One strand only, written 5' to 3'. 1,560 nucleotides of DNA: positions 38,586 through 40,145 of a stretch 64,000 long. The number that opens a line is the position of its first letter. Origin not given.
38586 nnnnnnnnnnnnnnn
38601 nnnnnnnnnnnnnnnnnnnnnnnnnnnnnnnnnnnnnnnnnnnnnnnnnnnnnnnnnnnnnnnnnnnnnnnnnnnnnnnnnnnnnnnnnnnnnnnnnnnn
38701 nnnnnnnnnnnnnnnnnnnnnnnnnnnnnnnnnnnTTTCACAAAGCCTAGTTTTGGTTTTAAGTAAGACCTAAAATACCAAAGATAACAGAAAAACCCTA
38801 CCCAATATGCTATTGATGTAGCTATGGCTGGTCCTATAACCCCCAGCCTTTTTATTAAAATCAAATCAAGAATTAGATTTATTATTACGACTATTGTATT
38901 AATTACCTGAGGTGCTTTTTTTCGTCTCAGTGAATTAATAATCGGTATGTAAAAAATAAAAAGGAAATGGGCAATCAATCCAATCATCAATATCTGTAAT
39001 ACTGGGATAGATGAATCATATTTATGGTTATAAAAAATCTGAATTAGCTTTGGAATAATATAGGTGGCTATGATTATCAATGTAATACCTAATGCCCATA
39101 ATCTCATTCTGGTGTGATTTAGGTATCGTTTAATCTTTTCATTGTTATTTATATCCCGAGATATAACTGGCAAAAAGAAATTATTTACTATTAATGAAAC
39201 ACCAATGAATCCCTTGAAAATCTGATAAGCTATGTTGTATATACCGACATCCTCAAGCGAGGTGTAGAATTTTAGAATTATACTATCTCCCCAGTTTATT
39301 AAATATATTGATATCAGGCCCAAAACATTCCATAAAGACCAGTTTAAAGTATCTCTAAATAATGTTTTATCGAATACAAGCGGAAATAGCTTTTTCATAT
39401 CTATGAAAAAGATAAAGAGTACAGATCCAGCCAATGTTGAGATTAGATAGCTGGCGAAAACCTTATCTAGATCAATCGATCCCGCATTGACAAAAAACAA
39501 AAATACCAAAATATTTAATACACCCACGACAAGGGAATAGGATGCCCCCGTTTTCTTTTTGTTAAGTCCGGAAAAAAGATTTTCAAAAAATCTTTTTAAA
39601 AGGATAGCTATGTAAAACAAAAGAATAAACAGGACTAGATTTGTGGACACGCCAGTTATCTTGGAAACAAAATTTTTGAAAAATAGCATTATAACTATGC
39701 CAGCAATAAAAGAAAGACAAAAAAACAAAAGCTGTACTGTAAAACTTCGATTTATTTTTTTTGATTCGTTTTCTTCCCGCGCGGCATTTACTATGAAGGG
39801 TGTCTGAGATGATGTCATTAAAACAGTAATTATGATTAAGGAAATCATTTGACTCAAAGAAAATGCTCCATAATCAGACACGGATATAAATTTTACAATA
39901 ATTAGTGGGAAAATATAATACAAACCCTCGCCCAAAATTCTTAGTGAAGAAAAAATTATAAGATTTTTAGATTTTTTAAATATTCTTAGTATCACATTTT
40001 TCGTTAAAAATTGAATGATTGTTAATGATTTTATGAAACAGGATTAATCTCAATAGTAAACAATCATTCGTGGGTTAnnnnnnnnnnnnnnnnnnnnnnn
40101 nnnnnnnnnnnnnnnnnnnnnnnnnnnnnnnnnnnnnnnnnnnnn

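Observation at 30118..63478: About 33-kb glycan-assembly super-locus with three Wzx-like flippases, a Wzy/ligase-like protein and multiple GT-C enzymes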

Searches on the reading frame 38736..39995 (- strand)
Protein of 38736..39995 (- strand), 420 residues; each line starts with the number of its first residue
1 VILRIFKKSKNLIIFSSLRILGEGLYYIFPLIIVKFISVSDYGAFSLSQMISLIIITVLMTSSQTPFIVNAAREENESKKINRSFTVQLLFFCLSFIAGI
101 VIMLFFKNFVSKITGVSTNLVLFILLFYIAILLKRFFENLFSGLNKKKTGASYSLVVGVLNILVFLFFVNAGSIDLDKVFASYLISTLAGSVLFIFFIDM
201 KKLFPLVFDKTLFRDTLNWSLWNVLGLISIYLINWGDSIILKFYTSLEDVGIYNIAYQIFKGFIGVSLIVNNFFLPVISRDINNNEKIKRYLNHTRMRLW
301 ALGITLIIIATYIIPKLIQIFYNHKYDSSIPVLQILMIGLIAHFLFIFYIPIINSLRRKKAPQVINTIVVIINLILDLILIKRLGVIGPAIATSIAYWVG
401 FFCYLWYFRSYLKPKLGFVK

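Call 3: search_protein_families(library=pfam, proteins=[window:38736-39995:-], max_evalue=0.01)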
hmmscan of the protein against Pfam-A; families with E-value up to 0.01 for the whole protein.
window:38736-39995:- (420 aa): 3 families
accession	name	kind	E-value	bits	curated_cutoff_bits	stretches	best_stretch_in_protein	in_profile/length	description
PF01943.22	Polysacc_synt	-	1.6e-20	74.1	28.2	1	10-262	3-253/274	Polysaccharide biosynthesis protein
PF01554.23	MatE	-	2.8e-06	27.6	24.9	1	231-378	10-160/161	MatE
PF03023.19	MurJ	-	4.9e-06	25.9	27.4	1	81-409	55-400/451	Lipid II flippase MurJ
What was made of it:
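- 38733..39995 (-): MOP-superfamily flippase paired with GT-C 40075. Polysacc_synt E 1.6e-20 (call 3).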

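Call 37: search_protein_families(library=ncbifam, proteins=[window:38736-39995:-], max_evalue=0.001)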
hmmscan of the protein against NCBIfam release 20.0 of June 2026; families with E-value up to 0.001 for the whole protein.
window:38736-39995:- (420 aa): 6 families
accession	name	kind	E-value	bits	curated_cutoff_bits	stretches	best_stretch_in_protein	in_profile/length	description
TIGR00797.1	matE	subfamily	5.5e-13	48.6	147.4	1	283-410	63-194/396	MATE family efflux transporter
TIGR01695.1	murJ_mviN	equivalog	5.5e-09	35.3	235.55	1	61-413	60-431/506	murein biosynthesis integral membrane protein MurJ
NF041503.1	WZX_like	subfamily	1.4e-06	27.7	300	0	31-132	254-357/429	O-unit flippase-like protein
NF047674.1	TeichurnBiosyTuaB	equivalog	6.6e-06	25.4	580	1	34-338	34-333/469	teichuronic acid biosynthesis protein TuaB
NF050818.1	PolSacchBiosHfsF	equivalog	4.2e-05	22.8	700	0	359-402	354-397/468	polysaccharide biosynthesis protein HfsF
NF052396.1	MATE_WgkD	equivalog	0.00089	18.3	510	0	28-198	242-423/428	tryglysin-associated MATE efflux transporter WgkD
